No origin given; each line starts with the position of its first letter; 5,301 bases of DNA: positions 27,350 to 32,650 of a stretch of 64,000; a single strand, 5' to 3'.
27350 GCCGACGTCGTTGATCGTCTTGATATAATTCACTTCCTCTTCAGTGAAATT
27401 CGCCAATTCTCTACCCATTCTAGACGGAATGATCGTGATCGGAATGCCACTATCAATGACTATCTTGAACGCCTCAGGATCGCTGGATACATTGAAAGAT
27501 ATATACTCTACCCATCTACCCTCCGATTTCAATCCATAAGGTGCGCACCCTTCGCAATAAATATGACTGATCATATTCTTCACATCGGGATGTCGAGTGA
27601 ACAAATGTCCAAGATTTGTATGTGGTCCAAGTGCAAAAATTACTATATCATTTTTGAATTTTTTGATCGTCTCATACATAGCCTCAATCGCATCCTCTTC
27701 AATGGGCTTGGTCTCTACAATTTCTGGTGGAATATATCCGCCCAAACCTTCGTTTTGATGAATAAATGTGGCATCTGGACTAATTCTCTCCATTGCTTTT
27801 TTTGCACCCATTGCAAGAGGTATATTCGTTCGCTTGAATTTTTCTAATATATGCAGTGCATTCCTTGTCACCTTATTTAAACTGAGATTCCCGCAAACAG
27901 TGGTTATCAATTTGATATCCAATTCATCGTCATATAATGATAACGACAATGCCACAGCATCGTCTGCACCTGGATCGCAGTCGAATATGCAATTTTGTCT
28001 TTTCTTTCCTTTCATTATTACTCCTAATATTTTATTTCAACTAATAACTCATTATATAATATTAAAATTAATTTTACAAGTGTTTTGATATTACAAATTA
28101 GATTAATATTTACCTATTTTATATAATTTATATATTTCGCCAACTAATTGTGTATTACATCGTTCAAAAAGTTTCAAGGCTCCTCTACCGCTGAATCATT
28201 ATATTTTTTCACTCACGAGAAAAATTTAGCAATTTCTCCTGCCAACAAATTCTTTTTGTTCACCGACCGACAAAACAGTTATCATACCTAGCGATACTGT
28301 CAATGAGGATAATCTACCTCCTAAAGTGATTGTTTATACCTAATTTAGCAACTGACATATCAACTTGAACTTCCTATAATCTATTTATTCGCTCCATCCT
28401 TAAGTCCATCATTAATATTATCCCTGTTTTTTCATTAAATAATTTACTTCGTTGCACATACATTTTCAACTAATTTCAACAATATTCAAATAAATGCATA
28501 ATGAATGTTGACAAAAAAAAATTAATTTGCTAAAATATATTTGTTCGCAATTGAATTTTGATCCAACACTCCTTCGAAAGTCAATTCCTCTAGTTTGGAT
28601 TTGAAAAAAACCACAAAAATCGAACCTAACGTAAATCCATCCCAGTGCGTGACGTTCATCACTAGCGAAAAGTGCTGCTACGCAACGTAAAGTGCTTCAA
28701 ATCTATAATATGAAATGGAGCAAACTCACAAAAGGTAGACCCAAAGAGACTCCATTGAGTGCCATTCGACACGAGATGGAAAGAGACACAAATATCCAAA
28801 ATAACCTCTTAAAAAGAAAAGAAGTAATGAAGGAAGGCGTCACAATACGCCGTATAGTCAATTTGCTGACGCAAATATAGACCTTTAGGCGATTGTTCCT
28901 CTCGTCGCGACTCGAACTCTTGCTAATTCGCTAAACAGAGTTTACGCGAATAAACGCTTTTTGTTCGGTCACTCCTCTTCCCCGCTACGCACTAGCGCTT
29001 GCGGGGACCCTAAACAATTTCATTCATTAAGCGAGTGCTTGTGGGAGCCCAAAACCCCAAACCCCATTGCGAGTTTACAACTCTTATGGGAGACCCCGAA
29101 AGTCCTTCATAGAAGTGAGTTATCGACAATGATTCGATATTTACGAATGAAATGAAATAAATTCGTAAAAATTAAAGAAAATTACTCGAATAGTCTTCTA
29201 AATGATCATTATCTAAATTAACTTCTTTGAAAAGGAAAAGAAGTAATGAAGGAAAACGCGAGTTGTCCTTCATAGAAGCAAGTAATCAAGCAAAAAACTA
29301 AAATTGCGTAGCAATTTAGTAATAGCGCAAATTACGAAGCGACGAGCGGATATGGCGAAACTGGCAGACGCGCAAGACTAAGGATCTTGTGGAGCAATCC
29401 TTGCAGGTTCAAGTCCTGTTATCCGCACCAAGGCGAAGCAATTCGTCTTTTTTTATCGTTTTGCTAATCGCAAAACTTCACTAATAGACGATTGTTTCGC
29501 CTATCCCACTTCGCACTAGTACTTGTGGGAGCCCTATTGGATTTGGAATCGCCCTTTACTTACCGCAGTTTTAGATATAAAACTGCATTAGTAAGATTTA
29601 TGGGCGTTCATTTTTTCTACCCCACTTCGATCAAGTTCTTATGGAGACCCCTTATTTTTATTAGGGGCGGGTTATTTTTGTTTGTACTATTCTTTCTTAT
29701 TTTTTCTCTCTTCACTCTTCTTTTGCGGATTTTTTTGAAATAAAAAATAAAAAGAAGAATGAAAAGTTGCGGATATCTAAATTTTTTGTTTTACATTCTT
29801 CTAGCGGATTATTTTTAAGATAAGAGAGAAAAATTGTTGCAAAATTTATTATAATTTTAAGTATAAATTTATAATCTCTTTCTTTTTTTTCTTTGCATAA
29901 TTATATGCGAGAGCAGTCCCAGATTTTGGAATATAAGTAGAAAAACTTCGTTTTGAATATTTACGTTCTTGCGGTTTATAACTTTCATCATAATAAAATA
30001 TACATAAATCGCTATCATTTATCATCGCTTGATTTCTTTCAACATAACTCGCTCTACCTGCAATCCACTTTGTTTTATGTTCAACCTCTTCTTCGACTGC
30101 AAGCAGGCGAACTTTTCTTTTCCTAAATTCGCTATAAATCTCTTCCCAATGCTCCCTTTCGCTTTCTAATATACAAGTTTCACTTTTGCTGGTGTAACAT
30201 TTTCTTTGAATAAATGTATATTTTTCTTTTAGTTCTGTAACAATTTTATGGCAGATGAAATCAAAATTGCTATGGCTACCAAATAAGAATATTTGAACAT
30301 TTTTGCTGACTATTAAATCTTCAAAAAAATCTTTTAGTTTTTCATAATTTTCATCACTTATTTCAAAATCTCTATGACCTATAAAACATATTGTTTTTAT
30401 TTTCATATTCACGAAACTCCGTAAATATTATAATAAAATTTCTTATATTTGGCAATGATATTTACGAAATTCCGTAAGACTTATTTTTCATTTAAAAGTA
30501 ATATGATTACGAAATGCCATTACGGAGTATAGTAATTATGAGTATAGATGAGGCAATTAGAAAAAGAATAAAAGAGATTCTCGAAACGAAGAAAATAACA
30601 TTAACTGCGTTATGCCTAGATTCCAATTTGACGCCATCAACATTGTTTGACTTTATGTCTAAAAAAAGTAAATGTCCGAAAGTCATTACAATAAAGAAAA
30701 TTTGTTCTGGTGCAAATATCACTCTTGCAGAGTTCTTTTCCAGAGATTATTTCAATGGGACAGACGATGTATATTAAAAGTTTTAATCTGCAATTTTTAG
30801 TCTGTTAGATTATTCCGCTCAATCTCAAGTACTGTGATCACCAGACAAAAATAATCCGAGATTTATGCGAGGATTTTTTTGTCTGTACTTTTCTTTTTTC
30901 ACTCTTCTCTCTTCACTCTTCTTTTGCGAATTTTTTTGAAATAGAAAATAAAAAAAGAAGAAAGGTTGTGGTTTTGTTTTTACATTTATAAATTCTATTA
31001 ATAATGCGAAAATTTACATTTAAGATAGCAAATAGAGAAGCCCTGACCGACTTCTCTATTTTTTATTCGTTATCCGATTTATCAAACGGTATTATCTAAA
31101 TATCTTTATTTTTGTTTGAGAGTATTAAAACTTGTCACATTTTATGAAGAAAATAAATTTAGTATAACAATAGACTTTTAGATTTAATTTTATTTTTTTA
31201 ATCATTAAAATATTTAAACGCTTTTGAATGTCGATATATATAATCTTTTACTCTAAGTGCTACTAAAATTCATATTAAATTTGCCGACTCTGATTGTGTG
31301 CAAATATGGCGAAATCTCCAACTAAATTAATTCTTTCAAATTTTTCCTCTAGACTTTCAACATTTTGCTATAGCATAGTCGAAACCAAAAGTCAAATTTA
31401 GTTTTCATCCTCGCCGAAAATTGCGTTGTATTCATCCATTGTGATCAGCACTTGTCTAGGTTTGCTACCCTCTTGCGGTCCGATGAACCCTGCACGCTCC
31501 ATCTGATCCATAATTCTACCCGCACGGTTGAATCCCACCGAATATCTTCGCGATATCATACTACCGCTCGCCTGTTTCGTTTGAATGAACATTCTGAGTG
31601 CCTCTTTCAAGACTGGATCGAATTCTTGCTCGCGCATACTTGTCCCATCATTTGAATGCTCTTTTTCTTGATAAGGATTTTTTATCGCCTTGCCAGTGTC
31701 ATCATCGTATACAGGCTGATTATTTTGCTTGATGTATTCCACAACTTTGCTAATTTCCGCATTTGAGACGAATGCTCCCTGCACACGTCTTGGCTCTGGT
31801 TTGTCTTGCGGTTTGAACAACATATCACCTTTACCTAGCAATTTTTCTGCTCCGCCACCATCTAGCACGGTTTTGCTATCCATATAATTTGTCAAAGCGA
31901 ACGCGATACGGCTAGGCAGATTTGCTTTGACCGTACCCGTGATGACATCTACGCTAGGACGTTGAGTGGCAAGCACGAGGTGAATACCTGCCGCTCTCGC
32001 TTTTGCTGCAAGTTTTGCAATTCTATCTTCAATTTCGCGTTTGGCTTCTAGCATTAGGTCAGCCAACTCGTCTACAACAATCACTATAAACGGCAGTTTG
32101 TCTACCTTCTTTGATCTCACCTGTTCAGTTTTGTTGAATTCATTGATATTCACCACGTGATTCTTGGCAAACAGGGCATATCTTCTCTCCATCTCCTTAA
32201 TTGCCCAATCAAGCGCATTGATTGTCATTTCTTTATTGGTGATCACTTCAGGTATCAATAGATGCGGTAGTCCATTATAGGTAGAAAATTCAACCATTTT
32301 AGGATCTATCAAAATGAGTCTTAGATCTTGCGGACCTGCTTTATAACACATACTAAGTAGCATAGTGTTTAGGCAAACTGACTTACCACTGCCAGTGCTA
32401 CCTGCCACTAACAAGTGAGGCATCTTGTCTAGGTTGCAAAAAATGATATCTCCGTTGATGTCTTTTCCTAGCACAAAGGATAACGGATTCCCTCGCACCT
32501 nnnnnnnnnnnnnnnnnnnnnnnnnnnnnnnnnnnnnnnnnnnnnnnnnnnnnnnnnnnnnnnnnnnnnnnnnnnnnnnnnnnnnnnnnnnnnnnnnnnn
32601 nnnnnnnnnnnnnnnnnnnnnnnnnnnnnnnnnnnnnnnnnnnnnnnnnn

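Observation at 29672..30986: Two-gene cassette (YpsA/DUF1273-like SLOG protein plus XRE regulator) bracketed by about 120-bp direct repeats next to tRNA-Leu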

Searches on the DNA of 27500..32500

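Call 7: search_rna_families(source=window, start=27500, end=32500, threshold=evalue, max_evalue=1)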
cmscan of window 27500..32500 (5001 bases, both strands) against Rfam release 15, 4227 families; matches with E-value up to 1: 2.
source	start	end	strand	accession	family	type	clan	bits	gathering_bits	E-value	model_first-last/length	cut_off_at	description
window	29346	29427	+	RF00005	tRNA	Gene; tRNA;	CL00001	53.2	29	1e-09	1-71/71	no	tRNA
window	29691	29772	-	RF00736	mir-320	Gene; miRNA;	-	19.7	55.5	0.67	1-76/76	no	mir-320 microRNA precursor family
